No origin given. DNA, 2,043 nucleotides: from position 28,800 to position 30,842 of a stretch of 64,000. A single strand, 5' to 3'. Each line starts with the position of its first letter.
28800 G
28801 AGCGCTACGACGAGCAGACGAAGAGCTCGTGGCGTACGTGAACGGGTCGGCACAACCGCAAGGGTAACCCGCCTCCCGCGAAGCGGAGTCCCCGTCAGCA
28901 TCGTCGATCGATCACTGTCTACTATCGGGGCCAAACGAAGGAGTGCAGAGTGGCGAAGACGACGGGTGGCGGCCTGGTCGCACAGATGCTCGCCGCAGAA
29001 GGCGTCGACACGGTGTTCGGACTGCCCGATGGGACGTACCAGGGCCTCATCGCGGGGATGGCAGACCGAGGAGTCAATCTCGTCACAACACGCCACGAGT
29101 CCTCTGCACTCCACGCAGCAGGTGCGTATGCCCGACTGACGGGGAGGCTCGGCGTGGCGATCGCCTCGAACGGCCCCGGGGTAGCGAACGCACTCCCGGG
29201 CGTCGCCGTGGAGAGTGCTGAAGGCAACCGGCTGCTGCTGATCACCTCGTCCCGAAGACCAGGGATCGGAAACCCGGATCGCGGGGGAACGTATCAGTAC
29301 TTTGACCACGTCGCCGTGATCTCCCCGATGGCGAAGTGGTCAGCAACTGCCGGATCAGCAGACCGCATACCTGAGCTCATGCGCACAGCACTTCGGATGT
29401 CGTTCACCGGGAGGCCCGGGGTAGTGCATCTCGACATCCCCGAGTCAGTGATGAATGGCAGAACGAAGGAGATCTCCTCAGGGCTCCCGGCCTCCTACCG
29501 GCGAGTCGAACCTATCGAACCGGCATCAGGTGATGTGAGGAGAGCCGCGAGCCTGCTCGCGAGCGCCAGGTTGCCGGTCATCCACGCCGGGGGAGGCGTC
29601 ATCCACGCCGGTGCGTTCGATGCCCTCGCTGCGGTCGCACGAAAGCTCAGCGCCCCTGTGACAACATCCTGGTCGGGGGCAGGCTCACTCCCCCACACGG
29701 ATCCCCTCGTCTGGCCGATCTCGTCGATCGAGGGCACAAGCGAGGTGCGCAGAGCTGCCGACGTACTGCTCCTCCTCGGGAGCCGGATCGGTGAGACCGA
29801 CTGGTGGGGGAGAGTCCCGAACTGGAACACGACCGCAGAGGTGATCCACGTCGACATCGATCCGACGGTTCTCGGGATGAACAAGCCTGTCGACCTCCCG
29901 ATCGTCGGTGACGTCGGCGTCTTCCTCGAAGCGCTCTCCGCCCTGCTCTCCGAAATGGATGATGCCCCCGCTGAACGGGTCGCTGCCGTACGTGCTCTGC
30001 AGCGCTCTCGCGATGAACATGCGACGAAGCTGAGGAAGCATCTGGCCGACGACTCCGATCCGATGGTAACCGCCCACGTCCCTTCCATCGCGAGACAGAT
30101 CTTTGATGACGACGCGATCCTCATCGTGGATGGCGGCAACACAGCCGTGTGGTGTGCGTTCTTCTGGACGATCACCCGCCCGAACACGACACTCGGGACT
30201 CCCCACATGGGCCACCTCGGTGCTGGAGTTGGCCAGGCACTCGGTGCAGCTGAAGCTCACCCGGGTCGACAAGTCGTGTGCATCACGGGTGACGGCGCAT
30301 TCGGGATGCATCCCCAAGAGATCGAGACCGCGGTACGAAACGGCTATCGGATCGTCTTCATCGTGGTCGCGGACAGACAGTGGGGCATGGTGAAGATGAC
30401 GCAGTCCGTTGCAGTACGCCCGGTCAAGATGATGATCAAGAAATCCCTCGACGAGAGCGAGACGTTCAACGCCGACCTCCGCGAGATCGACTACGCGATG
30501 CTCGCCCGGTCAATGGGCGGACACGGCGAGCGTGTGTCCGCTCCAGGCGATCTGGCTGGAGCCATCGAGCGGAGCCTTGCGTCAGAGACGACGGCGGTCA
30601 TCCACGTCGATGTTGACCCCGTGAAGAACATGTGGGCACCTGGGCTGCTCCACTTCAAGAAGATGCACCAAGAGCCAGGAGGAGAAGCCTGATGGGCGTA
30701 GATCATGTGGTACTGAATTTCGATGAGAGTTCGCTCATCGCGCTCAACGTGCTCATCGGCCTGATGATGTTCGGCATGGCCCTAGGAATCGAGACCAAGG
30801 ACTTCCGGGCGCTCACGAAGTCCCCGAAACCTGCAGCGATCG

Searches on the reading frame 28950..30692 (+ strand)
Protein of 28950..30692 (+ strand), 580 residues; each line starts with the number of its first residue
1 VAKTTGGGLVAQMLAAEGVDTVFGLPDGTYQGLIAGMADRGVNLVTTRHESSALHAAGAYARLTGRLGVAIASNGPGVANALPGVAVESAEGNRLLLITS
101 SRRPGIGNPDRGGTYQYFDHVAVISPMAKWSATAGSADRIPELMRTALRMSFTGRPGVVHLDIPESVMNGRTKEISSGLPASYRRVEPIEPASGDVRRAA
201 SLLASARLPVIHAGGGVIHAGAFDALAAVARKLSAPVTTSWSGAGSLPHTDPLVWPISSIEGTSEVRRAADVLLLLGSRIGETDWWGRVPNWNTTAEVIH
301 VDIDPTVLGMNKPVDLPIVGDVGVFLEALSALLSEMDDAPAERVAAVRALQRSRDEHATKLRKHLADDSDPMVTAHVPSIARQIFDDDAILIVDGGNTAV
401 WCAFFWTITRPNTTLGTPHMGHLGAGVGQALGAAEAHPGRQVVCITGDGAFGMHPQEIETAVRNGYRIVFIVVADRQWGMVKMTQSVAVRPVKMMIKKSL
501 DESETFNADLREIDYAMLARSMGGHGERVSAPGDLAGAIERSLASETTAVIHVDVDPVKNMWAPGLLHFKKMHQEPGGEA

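Call 21: search_protein_families(library=pfam, max_evalue=0.00001, proteins=[window:28950-30692:+])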
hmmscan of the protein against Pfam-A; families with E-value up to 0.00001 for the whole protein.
window:28950-30692:+ (580 aa): 3 families
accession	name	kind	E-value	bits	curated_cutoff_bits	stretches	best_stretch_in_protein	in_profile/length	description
PF02775.26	TPP_enzyme_C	-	7.2e-34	117.2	21.9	1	394-553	1-151/151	Thiamine pyrophosphate enzyme, C-terminal TPP binding domain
PF00205.28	TPP_enzyme_M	-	5.3e-33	114.1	30.4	1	196-329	1-137/137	Thiamine pyrophosphate enzyme, central domain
PF02776.23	TPP_enzyme_N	-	1.5e-28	99.4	26.8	1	5-119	2-115/119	Thiamine pyrophosphate enzyme, N-terminal TPP binding domain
